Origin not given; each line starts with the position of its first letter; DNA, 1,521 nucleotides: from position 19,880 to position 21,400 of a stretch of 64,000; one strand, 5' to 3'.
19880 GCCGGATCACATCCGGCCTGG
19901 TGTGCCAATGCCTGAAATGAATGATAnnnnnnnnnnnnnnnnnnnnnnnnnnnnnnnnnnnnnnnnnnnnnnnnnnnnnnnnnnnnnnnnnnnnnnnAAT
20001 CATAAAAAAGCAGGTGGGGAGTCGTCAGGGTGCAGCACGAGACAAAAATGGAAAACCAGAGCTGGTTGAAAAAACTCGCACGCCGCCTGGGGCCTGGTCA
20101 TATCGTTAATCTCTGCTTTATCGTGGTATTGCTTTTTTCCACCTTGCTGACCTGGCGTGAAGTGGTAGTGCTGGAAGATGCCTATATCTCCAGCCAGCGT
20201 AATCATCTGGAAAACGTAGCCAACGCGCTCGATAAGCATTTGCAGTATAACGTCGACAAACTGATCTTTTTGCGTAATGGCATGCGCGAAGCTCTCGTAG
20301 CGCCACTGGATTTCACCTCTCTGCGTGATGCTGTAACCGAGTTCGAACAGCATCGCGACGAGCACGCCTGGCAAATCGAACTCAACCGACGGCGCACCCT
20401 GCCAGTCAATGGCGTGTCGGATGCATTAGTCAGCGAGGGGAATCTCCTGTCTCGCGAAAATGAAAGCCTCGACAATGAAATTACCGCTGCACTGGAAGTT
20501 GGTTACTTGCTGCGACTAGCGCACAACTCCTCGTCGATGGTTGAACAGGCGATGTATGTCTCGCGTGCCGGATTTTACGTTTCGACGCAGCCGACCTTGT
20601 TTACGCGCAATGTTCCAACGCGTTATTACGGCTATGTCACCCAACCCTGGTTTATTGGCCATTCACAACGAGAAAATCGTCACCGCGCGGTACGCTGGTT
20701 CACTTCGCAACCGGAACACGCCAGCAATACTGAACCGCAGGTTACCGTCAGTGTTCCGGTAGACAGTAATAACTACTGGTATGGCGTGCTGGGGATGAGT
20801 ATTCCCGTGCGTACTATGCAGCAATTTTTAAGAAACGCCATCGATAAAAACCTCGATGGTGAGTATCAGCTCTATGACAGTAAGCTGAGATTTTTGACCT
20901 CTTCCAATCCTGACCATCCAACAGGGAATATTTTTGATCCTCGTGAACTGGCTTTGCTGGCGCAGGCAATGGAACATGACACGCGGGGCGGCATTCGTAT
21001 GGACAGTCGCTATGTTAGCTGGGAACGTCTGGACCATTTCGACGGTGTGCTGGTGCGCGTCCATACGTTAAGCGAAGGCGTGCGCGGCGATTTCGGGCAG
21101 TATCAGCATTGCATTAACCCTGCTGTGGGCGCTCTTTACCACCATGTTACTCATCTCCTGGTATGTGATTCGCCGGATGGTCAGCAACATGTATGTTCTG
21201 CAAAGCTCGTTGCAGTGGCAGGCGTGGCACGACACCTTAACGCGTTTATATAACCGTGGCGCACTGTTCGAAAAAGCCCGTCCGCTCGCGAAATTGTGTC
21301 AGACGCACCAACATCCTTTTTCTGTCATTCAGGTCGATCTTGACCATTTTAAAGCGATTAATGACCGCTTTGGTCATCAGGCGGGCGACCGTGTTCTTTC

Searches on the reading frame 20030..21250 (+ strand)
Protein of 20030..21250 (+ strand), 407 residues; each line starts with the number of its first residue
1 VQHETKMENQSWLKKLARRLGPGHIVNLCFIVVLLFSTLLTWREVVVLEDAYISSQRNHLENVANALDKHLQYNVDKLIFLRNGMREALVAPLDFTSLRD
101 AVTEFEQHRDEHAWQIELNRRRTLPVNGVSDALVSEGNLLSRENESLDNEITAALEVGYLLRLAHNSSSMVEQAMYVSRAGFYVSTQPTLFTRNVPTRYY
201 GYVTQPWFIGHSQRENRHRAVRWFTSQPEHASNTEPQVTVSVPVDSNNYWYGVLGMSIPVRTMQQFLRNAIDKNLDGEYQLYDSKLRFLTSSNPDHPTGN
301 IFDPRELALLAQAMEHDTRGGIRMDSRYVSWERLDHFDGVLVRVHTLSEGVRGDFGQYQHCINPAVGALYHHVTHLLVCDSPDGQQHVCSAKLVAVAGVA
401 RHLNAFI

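Call 56: list_cluster_members(proteins=[window:20030-21250:+, window:29782-30111:-])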
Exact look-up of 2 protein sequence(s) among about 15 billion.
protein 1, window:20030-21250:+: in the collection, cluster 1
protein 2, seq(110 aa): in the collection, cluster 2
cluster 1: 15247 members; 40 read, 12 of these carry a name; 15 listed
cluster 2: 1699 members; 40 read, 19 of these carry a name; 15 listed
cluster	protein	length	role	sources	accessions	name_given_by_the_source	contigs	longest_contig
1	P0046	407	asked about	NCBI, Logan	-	-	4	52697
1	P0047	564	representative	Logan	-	-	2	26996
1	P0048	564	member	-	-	cellulose biosynthesis regulator diguanylate cyclase DgcQ [Escherichia coli] | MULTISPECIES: cellulose biosynthesis regulator diguanylate cyclase DgcQ ...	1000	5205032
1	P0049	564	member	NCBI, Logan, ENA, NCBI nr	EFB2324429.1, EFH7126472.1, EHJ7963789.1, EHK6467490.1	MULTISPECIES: cellulose biosynthesis regulator diguanylate cyclase DgcQ ...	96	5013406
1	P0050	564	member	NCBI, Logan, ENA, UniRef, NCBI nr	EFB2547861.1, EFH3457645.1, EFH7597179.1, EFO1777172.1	TPA: cellulose biosynthesis regulator YedQ [Escherichia coli] | cellulose biosynthesis regulator diguanylate cyclase DgcQ n=1 Tax=Escherichia coli ... | cellulose biosynthesis regulator diguanylate cyclase DgcQ [Escherichia coli]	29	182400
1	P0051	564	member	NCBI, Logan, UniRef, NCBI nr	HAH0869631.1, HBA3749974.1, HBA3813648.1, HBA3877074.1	cellulose biosynthesis regulator diguanylate cyclase DgcQ [Escherichia coli] | cellulose biosynthesis regulator diguanylate cyclase DgcQ n=1 Tax=Escherichia coli ...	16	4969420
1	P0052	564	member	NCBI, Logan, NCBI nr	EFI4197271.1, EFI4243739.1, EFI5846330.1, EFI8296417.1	cellulose biosynthesis regulator YedQ [Escherichia coli]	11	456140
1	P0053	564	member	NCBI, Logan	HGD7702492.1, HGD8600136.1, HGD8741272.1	TPA: cellulose biosynthesis regulator diguanylate cyclase DgcQ [Escherichia coli]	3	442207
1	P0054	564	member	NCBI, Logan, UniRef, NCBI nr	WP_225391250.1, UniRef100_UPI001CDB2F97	cellulose biosynthesis regulator diguanylate cyclase DgcQ [Escherichia coli] | cellulose biosynthesis regulator diguanylate cyclase DgcQ n=1 Tax=Escherichia coli ...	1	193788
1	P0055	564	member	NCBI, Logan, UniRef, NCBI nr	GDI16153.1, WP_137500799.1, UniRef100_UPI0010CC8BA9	membrane-anchored diguanylate cyclase [Escherichia coli] | cellulose biosynthesis regulator diguanylate cyclase DgcQ n=1 Tax=Escherichia coli ... | cellulose biosynthesis regulator diguanylate cyclase DgcQ [Escherichia coli]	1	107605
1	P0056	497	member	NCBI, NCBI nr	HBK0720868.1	TPA: cellulose biosynthesis regulator YedQ, partial [Escherichia coli] | cellulose biosynthesis regulator YedQ [Escherichia coli]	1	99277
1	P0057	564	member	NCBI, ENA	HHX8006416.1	TPA: cellulose biosynthesis regulator diguanylate cyclase DgcQ [Escherichia coli]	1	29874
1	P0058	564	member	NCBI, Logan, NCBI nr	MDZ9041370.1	cellulose biosynthesis regulator diguanylate cyclase DgcQ [Escherichia coli]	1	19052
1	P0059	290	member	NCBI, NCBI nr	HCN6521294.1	TPA: cellulose biosynthesis regulator YedQ, partial [Escherichia coli] | cellulose biosynthesis regulator YedQ [Escherichia coli]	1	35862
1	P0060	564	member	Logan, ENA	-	-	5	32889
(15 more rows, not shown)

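Call 57: find_encoding_contigs(protein=P0046, flank=10000, max_places=10)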
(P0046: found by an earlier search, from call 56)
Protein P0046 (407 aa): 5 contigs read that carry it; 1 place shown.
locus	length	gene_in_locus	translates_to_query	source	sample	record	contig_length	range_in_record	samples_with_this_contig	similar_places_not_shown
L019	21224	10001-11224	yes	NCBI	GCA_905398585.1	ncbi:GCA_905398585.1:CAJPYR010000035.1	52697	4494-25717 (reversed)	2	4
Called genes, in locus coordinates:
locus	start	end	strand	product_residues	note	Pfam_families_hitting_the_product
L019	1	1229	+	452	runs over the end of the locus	PF00512:HisKA, PF02518:HATPase_c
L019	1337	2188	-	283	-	PF01965:DJ-1_PfpI (faint)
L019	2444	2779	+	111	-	-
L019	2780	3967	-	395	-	PF00267:Porin_1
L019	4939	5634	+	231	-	PF01966:HD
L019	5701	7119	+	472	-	PF18284:DNA_meth_N, PF00145:DNA_methylase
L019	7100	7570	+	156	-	PF03852:Vsr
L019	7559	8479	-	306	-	PF00892:EamA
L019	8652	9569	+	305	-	PF05661:DUF808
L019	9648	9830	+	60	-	PF09926:DUF2158 (weak)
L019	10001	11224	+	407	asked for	PF17151:CHASE7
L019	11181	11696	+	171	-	PF00990:GGDEF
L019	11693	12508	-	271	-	PF05116:S6PP (faint), PF08282:Hydrolase_3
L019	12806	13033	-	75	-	PF10733:DUF2525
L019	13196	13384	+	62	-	PF10781:DSRB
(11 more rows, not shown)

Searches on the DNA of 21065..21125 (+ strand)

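Call 34: search_dna_similar(query=window:21065-21125:+, collection=ecoli_genomes, mode=near, max_rows=6)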
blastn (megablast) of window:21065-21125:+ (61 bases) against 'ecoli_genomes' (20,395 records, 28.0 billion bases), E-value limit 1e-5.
Records with a match: 5010; places in all: 5013; records where one place covers at least 80% of the query: 5010.
Genomes with a match: 5010 of 5426; with a place that covers at least 80% of the query: 5010. Places per genome that has any: lowest 1, median 1, highest 2. On chromosomes: 5011 places; on plasmids: 2.
Best place of each record, by identity: 95-99% 4641; 90-95% 369.
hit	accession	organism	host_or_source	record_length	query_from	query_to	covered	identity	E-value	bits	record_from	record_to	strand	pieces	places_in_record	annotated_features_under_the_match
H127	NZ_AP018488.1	Escherichia coli O157:H7 strain PV15-279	Homo sapiens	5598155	1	61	100%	98.4%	8e-21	106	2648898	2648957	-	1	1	dgcQ: cellulose biosynthesis regulator diguanylate cyclase DgcQ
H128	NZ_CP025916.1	Escherichia coli strain 120899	Homo sapiens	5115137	1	61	100%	98.4%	8e-21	106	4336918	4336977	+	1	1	dgcQ: cellulose biosynthesis regulator diguanylate cyclase DgcQ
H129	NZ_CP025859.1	Escherichia coli strain 504239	Homo sapiens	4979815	1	61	100%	98.4%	8e-21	106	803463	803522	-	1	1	dgcQ: cellulose biosynthesis regulator diguanylate cyclase DgcQ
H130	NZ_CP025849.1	Escherichia coli strain 600468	Homo sapiens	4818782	1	61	100%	98.4%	8e-21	106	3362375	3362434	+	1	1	dgcQ: cellulose biosynthesis regulator diguanylate cyclase DgcQ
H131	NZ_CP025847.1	Escherichia coli strain 602354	Homo sapiens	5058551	1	61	100%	98.4%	8e-21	106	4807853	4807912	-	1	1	dgcQ: cellulose biosynthesis regulator diguanylate cyclase DgcQ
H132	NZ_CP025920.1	Escherichia coli strain 103605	Homo sapiens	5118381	1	61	100%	98.4%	8e-21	106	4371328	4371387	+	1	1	dgcQ: cellulose biosynthesis regulator diguanylate cyclase DgcQ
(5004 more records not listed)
